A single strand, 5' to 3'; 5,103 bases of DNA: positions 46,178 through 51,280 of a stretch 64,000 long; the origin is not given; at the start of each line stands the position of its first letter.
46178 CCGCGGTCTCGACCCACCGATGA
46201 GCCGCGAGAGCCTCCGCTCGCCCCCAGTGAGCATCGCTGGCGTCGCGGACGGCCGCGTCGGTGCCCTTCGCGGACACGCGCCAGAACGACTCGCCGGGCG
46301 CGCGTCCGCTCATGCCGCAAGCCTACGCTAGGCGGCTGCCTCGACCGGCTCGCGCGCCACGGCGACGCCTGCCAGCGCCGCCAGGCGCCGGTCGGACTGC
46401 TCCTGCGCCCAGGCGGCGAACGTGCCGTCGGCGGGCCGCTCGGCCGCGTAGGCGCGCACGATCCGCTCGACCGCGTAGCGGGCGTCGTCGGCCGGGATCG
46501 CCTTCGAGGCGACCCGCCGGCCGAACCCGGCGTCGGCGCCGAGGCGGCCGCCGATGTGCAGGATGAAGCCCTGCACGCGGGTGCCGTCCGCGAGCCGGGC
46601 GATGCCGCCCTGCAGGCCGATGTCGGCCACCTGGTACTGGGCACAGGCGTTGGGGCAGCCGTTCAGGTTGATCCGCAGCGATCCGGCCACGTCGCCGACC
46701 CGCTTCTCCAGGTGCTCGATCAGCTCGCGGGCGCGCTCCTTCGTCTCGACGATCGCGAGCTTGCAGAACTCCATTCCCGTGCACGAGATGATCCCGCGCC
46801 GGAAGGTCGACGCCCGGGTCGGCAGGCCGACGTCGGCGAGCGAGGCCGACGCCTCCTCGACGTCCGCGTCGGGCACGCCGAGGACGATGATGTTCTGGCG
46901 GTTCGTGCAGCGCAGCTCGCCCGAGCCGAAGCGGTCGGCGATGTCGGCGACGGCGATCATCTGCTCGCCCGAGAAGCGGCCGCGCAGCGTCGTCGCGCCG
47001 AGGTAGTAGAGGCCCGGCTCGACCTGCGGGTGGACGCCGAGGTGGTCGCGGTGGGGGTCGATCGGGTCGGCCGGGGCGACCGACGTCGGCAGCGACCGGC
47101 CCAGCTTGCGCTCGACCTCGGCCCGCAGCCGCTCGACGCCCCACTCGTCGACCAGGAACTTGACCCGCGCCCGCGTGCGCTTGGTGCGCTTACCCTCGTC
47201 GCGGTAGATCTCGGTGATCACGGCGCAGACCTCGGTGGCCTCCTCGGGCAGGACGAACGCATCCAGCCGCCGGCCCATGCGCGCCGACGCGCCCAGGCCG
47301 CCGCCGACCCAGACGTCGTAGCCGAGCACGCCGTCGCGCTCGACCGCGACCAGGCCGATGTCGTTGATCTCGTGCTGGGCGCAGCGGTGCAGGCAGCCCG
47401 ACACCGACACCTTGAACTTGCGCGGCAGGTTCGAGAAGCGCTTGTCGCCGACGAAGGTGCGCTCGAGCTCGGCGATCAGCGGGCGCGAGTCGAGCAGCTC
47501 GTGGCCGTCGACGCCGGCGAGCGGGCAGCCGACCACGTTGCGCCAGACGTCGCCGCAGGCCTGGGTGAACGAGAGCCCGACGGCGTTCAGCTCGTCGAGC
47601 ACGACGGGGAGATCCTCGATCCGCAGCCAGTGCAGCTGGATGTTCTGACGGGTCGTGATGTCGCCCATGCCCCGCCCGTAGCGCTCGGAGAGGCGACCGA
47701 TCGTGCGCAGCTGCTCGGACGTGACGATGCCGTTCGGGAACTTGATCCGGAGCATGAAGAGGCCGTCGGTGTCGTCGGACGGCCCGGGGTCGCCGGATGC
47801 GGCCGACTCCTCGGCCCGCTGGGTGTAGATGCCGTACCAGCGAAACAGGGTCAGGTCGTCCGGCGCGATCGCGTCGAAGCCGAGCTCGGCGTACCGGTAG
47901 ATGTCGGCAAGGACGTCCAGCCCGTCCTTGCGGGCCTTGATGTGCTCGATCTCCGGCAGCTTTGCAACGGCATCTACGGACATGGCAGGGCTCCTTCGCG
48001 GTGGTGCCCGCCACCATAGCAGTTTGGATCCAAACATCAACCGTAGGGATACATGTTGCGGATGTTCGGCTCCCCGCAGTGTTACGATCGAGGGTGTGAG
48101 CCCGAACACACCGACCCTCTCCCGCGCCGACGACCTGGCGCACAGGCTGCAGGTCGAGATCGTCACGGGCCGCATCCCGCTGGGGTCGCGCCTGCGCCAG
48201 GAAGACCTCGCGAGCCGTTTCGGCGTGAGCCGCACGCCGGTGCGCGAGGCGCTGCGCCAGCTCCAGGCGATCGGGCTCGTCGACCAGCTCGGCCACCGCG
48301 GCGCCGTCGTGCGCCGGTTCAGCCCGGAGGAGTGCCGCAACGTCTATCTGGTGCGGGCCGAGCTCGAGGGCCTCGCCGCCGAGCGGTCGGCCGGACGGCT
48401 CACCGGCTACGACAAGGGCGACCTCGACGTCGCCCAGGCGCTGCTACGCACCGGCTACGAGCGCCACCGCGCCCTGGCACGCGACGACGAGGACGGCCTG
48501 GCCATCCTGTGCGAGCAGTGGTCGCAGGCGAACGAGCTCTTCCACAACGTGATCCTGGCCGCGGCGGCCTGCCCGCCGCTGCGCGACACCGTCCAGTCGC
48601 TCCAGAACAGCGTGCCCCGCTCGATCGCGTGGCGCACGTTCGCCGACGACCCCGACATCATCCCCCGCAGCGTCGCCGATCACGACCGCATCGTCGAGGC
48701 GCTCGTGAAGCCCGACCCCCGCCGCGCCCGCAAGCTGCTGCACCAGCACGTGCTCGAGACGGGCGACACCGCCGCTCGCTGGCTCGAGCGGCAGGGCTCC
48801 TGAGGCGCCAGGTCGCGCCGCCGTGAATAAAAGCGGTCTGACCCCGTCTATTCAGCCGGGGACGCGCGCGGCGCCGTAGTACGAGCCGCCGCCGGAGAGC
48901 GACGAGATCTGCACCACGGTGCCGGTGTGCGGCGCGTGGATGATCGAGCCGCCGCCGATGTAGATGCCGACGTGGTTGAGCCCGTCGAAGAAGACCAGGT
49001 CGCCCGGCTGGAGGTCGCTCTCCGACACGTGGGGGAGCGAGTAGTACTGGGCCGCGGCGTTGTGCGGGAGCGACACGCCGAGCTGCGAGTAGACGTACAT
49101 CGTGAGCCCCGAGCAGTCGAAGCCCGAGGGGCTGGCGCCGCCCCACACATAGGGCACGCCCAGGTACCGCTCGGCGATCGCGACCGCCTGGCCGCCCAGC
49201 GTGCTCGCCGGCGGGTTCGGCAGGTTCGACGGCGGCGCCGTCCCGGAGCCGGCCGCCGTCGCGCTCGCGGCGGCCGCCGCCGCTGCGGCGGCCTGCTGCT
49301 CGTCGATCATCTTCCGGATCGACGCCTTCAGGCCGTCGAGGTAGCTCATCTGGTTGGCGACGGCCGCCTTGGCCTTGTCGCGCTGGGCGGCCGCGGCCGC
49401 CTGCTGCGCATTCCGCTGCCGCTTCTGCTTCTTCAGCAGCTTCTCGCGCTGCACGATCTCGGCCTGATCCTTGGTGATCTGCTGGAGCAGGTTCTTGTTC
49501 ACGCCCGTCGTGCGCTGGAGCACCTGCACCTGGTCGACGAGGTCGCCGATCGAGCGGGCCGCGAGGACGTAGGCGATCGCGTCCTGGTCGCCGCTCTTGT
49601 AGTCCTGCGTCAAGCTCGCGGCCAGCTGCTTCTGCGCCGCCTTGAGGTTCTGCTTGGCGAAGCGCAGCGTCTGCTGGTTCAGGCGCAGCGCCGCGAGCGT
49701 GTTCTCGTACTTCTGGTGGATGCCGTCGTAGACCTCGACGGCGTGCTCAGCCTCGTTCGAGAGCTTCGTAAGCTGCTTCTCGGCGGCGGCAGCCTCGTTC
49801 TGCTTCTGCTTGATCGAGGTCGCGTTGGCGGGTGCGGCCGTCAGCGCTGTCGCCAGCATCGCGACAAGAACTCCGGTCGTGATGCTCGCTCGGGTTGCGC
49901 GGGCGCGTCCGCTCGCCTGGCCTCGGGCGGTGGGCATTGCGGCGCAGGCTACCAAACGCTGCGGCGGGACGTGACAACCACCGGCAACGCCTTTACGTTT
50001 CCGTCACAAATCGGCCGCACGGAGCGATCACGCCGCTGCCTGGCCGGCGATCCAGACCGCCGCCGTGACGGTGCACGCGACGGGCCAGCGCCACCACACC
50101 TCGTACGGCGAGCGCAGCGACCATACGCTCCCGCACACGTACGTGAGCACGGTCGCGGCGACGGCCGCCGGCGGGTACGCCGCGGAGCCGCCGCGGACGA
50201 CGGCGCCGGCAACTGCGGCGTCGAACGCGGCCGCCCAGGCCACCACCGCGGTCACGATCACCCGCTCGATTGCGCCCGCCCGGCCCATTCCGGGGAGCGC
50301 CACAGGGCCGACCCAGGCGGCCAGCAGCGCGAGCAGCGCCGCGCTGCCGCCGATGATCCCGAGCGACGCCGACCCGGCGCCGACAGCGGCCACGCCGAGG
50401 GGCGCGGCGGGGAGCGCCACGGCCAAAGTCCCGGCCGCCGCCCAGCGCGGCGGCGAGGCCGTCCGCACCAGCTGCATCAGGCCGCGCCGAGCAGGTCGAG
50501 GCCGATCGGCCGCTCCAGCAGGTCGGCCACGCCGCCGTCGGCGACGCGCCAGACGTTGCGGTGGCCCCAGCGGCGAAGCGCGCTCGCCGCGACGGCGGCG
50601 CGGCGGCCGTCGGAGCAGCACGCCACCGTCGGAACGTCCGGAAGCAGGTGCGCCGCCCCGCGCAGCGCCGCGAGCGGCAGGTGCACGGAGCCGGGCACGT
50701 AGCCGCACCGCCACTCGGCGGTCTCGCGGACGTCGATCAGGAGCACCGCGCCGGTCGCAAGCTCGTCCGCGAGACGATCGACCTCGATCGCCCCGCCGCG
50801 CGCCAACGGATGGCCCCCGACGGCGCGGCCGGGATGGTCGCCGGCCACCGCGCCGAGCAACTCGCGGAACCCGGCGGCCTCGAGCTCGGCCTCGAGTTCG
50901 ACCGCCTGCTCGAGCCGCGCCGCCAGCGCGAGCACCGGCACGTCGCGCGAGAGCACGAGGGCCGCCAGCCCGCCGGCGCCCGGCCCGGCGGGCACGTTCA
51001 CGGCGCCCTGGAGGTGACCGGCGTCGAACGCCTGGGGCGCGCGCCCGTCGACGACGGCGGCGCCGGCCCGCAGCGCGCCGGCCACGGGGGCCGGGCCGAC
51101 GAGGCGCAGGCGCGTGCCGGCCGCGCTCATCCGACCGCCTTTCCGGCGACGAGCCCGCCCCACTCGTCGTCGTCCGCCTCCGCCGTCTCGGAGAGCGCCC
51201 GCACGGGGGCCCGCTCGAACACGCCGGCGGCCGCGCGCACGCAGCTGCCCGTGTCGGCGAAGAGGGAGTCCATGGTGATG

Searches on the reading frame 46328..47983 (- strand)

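Call 57: search_protein_families(library=pfam, proteins=[window:46328-47983:-], max_evalue=0.00001)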
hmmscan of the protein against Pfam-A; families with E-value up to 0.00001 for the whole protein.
window:46328-47983:- (551 aa): 2 families
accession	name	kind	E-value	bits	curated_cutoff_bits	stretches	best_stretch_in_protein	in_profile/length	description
PF01077.27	NIR_SIR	-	2.6e-60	202.9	27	2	144-296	2-156/158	Nitrite and sulphite reductase 4Fe-4S domain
PF03460.22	NIR_SIR_ferr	-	6.7e-44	147.9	24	2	71-135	5-69/69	Nitrite/Sulfite reductase ferredoxin-like half domain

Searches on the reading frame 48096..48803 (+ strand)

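Call 57: search_protein_families(library=pfam, proteins=[window:48096-48803:+], max_evalue=0.00001)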
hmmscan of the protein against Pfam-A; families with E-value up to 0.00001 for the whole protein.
window:48096-48803:+ (235 aa): 3 families
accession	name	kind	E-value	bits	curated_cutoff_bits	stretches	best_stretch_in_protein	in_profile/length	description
PF07729.17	FCD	-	9.1e-18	65.3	24.3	1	83-219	2-123/125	FCD domain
PF00392.27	GntR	-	9e-16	57.7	27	1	12-72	3-64/64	Bacterial regulatory proteins, gntR family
PF13545.12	HTH_Crp_2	-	5.9e-06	26.6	27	0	28-68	18-58/70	Crp-like helix-turn-helix domain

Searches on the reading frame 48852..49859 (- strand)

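Call 57: search_protein_families(library=pfam, proteins=[window:48852-49859:-], max_evalue=0.00001)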
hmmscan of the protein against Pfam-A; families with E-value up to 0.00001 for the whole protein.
window:48852-49859:- (335 aa): 2 families
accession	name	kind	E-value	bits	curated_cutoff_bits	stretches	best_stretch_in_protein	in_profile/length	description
PF00877.26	NLPC_P60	-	1.1e-29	102.9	23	1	234-325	1-95/105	NlpC/P60 family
PF24568.1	CC_PcsB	-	5.4e-06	26.6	27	1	81-135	17-72/75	Peptidoglycan hydrolase PcsB, coiled-coil domain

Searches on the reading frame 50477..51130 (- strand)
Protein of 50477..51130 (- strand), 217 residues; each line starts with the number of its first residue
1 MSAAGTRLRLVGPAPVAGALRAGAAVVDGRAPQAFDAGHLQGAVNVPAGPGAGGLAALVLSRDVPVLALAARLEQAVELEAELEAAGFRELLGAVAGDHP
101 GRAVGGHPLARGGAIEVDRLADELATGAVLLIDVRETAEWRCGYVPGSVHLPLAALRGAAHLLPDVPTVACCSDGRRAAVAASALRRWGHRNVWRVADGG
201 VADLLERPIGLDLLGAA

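Call 57: search_protein_families(library=pfam, proteins=[window:50477-51130:-], max_evalue=0.00001)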
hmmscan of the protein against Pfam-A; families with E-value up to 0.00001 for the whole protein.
window:50477-51130:- (217 aa): 1 family
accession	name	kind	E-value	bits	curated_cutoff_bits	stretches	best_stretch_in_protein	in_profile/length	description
PF00581.25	Rhodanese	-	6.9e-19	68.6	22.2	1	117-202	2-97/102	Rhodanese-like domain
